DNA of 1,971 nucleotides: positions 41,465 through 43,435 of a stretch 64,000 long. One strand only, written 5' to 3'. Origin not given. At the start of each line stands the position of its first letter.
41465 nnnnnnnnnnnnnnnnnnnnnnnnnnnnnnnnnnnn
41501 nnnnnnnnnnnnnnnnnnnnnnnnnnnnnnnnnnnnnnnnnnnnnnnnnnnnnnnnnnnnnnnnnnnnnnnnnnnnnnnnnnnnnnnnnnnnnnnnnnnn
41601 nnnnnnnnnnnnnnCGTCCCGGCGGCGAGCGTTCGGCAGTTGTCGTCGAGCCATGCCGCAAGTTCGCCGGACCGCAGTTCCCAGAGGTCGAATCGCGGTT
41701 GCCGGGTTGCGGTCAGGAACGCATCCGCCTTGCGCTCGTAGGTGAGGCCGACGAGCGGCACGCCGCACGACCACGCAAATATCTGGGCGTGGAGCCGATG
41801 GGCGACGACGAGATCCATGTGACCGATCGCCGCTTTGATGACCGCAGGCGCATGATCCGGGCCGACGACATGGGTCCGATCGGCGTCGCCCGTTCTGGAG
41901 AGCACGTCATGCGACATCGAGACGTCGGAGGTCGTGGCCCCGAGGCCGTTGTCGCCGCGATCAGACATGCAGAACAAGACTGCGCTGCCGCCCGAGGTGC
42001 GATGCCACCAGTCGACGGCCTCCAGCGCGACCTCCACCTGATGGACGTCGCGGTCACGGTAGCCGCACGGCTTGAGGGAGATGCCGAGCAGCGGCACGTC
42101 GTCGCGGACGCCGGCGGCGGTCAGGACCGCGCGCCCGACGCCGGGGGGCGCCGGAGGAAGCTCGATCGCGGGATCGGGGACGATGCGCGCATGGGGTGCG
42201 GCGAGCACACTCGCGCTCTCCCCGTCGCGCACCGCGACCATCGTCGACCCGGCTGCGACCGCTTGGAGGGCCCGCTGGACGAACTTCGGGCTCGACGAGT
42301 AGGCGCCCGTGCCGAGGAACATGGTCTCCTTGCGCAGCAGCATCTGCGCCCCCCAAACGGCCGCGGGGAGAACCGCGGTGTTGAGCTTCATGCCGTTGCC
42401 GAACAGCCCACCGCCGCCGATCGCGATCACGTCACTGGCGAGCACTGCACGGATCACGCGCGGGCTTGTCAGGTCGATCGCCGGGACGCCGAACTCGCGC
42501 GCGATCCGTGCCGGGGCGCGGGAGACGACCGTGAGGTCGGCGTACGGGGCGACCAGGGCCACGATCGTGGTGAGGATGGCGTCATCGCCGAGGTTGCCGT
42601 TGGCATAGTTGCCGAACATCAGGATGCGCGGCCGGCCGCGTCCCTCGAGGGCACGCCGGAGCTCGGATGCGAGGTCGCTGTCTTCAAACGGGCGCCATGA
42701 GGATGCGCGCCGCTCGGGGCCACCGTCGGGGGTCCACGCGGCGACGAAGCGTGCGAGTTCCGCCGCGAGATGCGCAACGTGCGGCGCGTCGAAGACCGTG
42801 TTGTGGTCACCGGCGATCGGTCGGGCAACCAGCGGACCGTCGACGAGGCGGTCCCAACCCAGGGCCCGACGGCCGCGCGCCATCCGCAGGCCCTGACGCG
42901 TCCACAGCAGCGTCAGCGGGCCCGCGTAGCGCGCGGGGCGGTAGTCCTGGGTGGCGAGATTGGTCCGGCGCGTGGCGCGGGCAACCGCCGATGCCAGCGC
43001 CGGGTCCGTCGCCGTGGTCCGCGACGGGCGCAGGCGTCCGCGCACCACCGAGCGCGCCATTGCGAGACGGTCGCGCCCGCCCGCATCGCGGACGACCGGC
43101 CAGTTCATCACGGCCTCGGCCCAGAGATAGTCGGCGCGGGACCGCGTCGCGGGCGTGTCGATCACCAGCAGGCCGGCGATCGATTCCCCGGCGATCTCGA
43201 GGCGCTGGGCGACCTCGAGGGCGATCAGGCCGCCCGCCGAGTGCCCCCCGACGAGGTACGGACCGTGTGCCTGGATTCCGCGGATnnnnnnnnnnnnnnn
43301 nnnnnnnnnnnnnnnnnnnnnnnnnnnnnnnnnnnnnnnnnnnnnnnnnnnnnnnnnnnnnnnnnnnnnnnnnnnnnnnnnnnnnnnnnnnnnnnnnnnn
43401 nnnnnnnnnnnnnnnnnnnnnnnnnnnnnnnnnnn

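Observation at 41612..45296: Single polypeptide combining A-PCP-TE with a polysaccharide pyruvyl-transferase domain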

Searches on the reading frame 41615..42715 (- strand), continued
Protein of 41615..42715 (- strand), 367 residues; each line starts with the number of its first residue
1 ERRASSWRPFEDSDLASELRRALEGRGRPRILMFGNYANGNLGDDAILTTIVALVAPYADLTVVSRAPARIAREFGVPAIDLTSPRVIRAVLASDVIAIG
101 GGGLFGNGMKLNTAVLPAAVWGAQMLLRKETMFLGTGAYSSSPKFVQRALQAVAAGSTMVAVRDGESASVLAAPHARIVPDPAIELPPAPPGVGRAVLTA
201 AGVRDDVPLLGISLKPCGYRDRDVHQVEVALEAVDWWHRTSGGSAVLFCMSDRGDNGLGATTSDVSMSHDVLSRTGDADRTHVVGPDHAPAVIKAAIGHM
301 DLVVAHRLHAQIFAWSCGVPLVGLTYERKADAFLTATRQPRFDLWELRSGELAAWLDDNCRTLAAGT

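Call 57: predict_structure(alignment_id=A1)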
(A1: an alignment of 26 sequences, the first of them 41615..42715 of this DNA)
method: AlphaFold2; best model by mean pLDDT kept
length: 367 residues; sequences in the alignment: 26
mean_pLDDT: 92.4   pTM: 0.91
mean pLDDT of the five models: 92.4, 92.0, 91.3, 91.2, 91.0
residues with pLDDT >= 90: 304; 70-90: 44; 50-70: 11; < 50: 8
segments of 3 or more residues with pLDDT < 50: 1-7
pLDDT, mean of each block of 10 residues (from residue 1): 46 88 96 93 96 97 96 97 95 97 81 91 97 95 95 97 93 94 96 98 97 93 94 97 97 71 93 97 96 98 97 97 92 93 90 95 79
secondary structure, 60 per line:
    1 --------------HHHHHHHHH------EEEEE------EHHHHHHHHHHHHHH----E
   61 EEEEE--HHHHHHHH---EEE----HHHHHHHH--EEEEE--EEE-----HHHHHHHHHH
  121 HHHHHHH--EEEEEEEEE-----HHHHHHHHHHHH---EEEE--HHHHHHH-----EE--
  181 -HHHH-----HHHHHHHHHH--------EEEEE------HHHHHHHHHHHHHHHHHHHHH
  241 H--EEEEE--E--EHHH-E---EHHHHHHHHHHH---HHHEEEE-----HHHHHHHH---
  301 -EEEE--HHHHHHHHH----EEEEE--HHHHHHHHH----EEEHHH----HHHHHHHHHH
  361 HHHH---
elements in order: H15-23 E30-34 H42-55 E60-65 H68-75 E79-81 H86-93 E96-100 E103-105 H111-127 E130-138 H144-155 E159-162 H165-171 H182-185 H191-200 E209-213 H220-241 E244-248 H264-274 E281-284 H290-297 E302-305 H308-316 E321-325 H328-336 E341-343 H351-364

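Call 60: fold_search(model_id=the predicted structure, library=pdb)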
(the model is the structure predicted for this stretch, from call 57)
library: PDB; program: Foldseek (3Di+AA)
matches with E <= 10: 1686; with E <= 0.001: 283
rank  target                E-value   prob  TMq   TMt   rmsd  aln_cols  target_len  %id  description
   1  1f6d_A                7.2e-09  1.00  0.58  0.57   5.3       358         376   10  THE STRUCTURE OF UDP-N-ACETYLGLUCOSAMINE 2-EPIMERASE FROM E. COLI. (released 2000-12-13)
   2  6vlb_B                1.2e-08  1.00  0.54  0.53   5.8       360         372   10  Crystal structure of ligand-free UDP-GlcNAc 2-epimerase from Neisseria meningitidis (released 2020-11-11)
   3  5xvs_B                1.4e-08  1.00  0.50  0.50   7.5       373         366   10  Crystal structure of UDP-GlcNAc 2-epimerase NeuC complexed with UDP (released 2018-04-11)
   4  3ot5_A                1.6e-08  1.00  0.55  0.54   5.5       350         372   12  2.2 Angstrom Resolution Crystal Structure of putative UDP-N-acetylglucosamine 2-epimerase from Listeria monocytogenes (released 2010-09-22)
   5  3c48_B                2.5e-08  1.00  0.33  0.31  11.9       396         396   13  Structure of the retaining glycosyltransferase MshA: The first step in mycothiol biosynthesis. Organism: Corynebacteri (released 2008-03-25)
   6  1f6d_D                2.7e-08  1.00  0.52  0.51   6.2       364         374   10  THE STRUCTURE OF UDP-N-ACETYLGLUCOSAMINE 2-EPIMERASE FROM E. COLI. (released 2000-12-13)
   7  3tov_A                3.0e-08  1.00  0.42  0.43   8.8       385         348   11  The crystal structure of the glycosyl transferase family 9 from Veillonella parvula DSM 2008 (released 2011-09-21)
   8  8sxv_A                5.1e-08  1.00  0.53  0.54   5.9       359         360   13  X-ray crystal structure of UDP- 2,3-diacetamido-2,3-dideoxy-glucuronic acid-2-epimerase from Thermus thermophilus stra (released 2023-09-13)
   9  3tov_B                5.1e-08  1.00  0.42  0.44   7.7       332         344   14  The crystal structure of the glycosyl transferase family 9 from Veillonella parvula DSM 2008 (released 2011-09-21)
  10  3ot5_C                5.4e-08  1.00  0.54  0.53   5.8       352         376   10  2.2 Angstrom Resolution Crystal Structure of putative UDP-N-acetylglucosamine 2-epimerase from Listeria monocytogenes (released 2010-09-22)
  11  8ahe_A                5.4e-08  1.00  0.51  0.51   6.2       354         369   13  PAC-FragmentDEL: Photoactivated covalent capture of DNA encoded fragments for hit discovery (released 2022-09-14)
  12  3otg                  5.4e-08  1.00  0.47  0.45   8.1       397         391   15  Crystal Structure of CalG1, Calicheamicin Glycostyltransferase, TDP bound form (released 2010-12-15)
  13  6vlc_D                5.7e-08  1.00  0.50  0.51   6.0       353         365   12  Crystal structure of UDP-GlcNAc 2-epimerase from Neisseria meningitidis bound to UDP-GlcNAc (released 2020-11-11)
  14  6vlc_B                5.7e-08  1.00  0.51  0.51   6.1       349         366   12  Crystal structure of UDP-GlcNAc 2-epimerase from Neisseria meningitidis bound to UDP-GlcNAc (released 2020-11-11)
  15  8sxw_A                6.4e-08  1.00  0.54  0.55   6.5       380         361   13  X-ray crystal structure of UDP- 2,3-diacetamido-2,3-dideoxy-glucuronic acid-2-epimerase from Thermus thermophilus stra (released 2023-09-13)
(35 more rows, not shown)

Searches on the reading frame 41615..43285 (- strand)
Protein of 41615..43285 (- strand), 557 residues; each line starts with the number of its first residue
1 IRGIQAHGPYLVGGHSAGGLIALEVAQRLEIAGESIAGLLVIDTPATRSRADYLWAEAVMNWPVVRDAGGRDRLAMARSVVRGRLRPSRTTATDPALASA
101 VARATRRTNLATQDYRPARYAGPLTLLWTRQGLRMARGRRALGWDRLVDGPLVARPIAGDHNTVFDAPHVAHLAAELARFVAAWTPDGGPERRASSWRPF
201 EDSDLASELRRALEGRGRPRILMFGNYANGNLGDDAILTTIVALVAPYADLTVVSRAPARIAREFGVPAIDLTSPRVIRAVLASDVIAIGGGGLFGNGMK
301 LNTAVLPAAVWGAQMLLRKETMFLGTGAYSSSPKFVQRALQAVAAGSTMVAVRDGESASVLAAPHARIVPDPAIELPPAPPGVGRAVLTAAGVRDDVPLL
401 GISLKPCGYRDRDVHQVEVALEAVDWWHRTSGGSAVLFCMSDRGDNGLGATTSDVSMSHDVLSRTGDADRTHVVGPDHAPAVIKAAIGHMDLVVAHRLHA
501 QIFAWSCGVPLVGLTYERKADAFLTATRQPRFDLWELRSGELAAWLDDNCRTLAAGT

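Call 48: search_protein_families(library=ncbifam, proteins=[window:41615-43285:-], max_evalue=0.001)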
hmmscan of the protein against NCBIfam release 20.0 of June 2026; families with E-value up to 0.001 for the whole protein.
window:41615-43285:- (557 aa): 4 families
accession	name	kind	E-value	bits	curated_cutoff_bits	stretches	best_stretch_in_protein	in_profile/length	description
TIGR03609.1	S_layer_CsaB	equivalog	3.8e-34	118.4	213.1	1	220-535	1-297/301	polysaccharide pyruvyl transferase CsaB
NF040607.1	mycolic_Pks13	equivalog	2.8e-06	25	2100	1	1-50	1473-1522/1680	polyketide synthase Pks13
TIGR04006.1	wcaK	equivalog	9.6e-06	24.6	727.1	0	464-547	302-387/426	colanic acid biosynthesis pyruvyl transferase WcaK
NF007452.0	PRK10017.1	equivalog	1.7e-05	23.8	399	0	464-526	302-364/426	colanic acid biosynthesis pyruvyl transferase WcaK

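Call 70: find_related_loci(query=A2, collection=metagenome_contigs, flank=6000)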
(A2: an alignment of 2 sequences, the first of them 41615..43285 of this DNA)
Query A2 (557 aa) in metagenome_contigs; peptide patterns used: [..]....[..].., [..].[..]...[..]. (x = any residue, [..] = any of these).
152 stretches matched a pattern; 8 encode a relative of the query (tblastn E <= 1e-3); 8 distinct loci.
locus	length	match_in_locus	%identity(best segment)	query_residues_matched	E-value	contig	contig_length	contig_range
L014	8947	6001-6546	45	1-170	1e-38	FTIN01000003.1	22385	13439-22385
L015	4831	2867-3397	42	1-177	2e-38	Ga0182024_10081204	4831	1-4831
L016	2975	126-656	45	1-177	2e-37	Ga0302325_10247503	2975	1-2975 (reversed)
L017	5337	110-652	43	1-181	1e-36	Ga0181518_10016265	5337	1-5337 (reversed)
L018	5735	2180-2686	42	1-170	2e-36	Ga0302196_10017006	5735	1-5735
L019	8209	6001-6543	41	1-181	6e-36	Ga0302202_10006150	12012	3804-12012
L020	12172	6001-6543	41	1-181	1e-35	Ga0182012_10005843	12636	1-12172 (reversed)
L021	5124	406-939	42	5-182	9e-36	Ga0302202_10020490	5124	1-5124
